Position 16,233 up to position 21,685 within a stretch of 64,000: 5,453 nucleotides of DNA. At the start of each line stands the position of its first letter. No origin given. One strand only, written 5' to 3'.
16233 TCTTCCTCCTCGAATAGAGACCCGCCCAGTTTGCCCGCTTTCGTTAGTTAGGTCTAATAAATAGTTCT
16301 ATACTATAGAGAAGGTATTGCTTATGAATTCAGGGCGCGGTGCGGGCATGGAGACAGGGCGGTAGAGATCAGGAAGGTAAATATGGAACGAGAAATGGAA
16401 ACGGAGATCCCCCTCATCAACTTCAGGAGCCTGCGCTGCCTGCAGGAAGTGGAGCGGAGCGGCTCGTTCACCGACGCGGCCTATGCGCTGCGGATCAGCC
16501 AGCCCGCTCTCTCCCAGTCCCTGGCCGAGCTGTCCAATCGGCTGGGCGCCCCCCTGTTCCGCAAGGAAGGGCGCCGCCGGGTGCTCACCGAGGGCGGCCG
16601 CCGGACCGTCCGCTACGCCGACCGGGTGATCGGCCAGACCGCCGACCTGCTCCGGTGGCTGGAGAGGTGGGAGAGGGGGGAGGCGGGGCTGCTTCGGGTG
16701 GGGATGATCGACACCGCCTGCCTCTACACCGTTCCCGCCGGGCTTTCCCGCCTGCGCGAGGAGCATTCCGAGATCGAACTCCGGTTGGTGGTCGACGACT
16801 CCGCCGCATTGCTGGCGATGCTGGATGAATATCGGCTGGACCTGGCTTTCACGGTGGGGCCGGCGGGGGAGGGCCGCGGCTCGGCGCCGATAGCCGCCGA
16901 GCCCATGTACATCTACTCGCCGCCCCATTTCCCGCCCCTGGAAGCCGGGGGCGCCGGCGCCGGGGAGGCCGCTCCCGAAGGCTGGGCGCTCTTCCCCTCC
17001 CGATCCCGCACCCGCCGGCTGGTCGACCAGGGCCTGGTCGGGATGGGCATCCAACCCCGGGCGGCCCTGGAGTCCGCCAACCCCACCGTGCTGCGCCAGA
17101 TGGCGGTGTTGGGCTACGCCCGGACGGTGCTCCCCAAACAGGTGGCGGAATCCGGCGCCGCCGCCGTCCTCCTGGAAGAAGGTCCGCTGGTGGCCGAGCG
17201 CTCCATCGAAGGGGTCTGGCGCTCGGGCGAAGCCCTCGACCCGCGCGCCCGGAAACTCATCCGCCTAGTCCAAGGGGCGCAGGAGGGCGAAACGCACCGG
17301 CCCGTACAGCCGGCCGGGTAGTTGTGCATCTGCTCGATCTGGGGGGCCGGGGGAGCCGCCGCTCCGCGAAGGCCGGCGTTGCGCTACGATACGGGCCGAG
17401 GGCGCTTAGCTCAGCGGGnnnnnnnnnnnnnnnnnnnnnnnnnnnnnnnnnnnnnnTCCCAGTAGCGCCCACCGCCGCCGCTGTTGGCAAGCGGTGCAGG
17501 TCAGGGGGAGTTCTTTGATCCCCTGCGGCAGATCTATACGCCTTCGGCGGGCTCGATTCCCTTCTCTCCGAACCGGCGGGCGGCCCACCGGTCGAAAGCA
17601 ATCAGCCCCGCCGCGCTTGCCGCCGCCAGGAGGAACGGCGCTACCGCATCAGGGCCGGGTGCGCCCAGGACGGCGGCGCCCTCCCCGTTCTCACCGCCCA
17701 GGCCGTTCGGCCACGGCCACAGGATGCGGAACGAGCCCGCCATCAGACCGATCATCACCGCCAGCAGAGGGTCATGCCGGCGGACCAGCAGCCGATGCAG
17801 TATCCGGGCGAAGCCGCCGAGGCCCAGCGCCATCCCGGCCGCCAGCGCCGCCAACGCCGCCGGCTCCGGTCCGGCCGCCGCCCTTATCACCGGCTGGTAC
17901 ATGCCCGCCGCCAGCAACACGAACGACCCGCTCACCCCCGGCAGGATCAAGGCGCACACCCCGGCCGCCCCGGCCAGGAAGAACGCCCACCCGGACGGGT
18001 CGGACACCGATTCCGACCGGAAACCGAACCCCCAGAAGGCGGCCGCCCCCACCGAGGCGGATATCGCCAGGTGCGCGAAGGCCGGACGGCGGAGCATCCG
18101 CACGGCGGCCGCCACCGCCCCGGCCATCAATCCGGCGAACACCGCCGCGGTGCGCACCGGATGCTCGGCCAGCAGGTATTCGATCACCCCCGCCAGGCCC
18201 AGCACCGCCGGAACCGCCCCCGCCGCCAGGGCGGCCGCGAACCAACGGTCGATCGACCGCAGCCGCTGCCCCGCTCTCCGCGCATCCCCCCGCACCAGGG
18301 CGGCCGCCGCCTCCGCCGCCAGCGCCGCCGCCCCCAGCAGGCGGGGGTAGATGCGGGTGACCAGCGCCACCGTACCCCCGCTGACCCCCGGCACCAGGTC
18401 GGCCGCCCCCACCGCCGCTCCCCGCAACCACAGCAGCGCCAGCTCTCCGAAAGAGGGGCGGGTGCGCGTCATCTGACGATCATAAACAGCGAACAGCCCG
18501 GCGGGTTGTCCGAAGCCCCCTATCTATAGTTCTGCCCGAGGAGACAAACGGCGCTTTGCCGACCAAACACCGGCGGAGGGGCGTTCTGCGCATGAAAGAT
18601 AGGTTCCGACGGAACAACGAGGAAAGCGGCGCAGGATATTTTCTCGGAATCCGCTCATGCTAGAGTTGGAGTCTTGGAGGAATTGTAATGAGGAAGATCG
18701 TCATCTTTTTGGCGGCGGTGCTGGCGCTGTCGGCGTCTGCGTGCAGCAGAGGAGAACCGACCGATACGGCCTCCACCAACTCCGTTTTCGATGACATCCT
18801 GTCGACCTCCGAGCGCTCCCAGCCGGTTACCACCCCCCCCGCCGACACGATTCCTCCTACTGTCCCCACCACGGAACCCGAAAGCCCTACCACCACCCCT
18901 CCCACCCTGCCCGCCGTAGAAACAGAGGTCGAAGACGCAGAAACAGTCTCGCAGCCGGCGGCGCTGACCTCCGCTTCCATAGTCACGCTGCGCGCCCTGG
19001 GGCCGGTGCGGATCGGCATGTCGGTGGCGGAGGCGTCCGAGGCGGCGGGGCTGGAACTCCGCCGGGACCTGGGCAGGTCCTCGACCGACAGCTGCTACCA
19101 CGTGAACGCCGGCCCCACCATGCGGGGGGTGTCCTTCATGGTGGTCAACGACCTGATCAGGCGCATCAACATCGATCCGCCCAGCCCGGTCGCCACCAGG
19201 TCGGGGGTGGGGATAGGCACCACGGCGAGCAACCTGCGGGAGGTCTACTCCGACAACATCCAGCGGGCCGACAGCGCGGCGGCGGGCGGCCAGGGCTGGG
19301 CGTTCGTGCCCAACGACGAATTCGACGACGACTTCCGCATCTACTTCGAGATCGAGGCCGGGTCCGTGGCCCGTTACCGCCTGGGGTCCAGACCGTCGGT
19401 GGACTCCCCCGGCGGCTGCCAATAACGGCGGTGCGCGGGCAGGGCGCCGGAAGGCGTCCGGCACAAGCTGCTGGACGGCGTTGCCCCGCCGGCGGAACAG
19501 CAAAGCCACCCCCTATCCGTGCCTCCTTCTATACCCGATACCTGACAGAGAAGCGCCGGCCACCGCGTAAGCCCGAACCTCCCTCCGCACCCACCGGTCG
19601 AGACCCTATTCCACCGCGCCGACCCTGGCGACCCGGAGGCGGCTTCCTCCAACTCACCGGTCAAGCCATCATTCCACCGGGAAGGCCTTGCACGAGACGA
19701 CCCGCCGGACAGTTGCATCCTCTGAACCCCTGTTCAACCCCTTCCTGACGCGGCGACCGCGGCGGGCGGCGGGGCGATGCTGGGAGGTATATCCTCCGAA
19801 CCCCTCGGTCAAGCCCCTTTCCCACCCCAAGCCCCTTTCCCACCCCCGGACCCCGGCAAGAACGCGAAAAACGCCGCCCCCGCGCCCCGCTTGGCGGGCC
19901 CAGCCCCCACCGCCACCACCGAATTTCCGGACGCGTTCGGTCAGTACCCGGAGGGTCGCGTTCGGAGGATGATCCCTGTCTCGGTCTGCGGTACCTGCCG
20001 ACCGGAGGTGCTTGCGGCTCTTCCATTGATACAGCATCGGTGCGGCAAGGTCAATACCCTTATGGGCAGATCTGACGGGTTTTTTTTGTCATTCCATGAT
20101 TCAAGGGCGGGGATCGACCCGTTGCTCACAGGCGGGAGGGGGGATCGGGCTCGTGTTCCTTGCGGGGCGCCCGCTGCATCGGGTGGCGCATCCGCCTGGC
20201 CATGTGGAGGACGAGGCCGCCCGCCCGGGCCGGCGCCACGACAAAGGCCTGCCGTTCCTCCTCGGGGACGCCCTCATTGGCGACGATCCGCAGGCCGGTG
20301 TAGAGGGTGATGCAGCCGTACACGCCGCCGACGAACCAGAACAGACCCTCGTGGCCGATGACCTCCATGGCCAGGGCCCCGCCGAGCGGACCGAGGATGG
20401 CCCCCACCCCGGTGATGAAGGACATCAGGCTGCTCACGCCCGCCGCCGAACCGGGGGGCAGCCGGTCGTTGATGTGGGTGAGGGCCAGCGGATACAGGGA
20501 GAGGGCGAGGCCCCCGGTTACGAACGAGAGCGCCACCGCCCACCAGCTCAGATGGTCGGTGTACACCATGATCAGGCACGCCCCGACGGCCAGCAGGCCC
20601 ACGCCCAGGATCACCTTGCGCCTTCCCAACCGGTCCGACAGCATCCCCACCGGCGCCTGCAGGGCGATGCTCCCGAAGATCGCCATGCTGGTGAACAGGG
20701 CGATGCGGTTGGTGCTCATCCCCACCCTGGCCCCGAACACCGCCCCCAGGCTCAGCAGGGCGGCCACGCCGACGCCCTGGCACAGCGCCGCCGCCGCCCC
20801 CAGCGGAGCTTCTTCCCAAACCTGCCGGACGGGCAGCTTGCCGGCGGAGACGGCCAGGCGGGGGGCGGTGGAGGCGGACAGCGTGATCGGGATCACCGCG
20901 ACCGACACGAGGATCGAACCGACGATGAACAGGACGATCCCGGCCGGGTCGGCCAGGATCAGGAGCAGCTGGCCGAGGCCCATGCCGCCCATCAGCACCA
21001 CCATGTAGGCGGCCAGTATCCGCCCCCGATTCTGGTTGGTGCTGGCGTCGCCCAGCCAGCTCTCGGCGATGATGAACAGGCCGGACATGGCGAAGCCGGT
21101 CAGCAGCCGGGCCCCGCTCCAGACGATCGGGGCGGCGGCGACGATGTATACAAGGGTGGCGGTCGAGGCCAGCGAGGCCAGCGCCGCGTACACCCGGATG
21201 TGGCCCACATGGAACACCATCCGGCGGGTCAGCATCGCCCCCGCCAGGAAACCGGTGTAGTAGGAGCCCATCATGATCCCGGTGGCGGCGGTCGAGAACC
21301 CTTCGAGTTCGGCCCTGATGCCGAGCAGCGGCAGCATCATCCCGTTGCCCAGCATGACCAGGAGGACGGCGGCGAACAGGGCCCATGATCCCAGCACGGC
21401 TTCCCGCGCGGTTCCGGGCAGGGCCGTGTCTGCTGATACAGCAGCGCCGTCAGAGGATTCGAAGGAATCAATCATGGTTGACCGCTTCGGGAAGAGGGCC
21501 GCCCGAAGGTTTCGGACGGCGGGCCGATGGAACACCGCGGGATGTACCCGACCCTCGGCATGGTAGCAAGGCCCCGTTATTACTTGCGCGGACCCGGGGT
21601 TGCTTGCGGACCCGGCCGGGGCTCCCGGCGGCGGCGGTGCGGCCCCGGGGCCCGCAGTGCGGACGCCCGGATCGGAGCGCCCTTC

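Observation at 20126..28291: Carnitine / gamma-butyrobetaine oxidation operon: BKACE, LcdH-thioesterase fusion, ACAD, NDP-forming acyl-CoA synthetase, CaiD-like hydratase and MFS transporter on one strand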

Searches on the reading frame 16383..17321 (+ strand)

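Call 19: search_protein_families(library=pfam, proteins=[window:16383-17321:+])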
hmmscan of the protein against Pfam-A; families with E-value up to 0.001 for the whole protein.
window:16383-17321:+ (312 aa): 2 families
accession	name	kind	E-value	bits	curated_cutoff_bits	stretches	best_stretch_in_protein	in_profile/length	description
PF03466.25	LysR_substrate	-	2.6e-31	109.1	28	1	98-298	2-206/209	LysR substrate binding domain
PF00126.33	HTH_1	-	1.3e-16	60.8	26.6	1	14-73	1-60/60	Bacterial regulatory helix-turn-helix protein, lysR family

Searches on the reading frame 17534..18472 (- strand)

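Call 19: search_protein_families(library=pfam, proteins=[window:17534-18472:-])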
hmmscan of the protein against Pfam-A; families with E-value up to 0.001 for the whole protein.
window:17534-18472:- (312 aa): 1 family
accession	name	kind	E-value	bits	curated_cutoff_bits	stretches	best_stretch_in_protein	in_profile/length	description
PF04018.18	VCA0040-like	-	1.6e-56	192.1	26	1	21-256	1-233/246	Undecaprenyl phosphate translocase-like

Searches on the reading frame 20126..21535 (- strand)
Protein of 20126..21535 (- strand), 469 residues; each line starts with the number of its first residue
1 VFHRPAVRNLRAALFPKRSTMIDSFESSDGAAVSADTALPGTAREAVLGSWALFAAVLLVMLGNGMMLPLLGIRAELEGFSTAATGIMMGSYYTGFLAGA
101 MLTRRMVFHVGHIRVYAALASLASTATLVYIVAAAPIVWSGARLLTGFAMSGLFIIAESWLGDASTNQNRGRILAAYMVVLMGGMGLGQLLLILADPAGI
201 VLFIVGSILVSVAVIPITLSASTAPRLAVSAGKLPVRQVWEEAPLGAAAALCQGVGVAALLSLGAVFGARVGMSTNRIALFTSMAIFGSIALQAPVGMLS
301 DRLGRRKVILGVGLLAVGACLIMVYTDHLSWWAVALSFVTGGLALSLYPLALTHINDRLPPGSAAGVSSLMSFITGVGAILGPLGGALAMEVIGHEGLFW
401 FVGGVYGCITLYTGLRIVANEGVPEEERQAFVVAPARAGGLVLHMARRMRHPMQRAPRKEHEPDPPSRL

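Call 3: search_protein_families(library=pfam, proteins=[window:20126-21535:-])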
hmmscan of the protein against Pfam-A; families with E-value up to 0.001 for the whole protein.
window:20126-21535:- (469 aa): 2 families
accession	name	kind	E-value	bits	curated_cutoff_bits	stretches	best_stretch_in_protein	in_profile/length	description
PF07690.21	MFS_1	-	9.5e-27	94.2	33.4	2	249-426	4-181/347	Major Facilitator Superfamily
PF00083.30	Sugar_tr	-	1.4e-05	24.6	22.3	1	274-342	44-113/452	Sugar (and other) transporter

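Call 4: search_protein_families(library=ncbifam, proteins=[window:20126-21535:-])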
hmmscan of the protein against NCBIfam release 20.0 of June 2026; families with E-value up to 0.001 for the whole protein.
window:20126-21535:- (469 aa): 8 families
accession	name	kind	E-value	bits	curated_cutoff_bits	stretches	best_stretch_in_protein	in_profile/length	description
NF002962.0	PRK03633.1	equivalog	1.2e-25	90.5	361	1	53-406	11-361/382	MFS transporter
TIGR00880.1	2_A_01_02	superfamily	3.1e-08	33.8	131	1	294-406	15-127/141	multidrug resistance protein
NF052292.1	efflux_CraA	equivalog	7.1e-08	31.9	725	1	272-396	46-169/409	chloramphenicol efflux MFS transporter CraA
NF011932.2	PRK15403.1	equivalog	3.6e-07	29.7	700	1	267-423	40-189/402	multidrug efflux MFS transporter MdtM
TIGR00893.1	2A0114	subfamily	6.1e-05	22.1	395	1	271-406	246-387/399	D-galactonate transporter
TIGR00879.1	SP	subfamily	0.00021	20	237.8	1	273-337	96-161/510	sugar porter family MFS transporter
TIGR00710.1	efflux_Bcr_CflA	subfamily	0.00034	20.1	200.9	1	272-403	36-166/385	Bcr/CflA family efflux MFS transporter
TIGR00895.1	2A0115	subfamily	0.00047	19.2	418.55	1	237-411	13-185/398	aromatic acid/H+ symport family MFS transporter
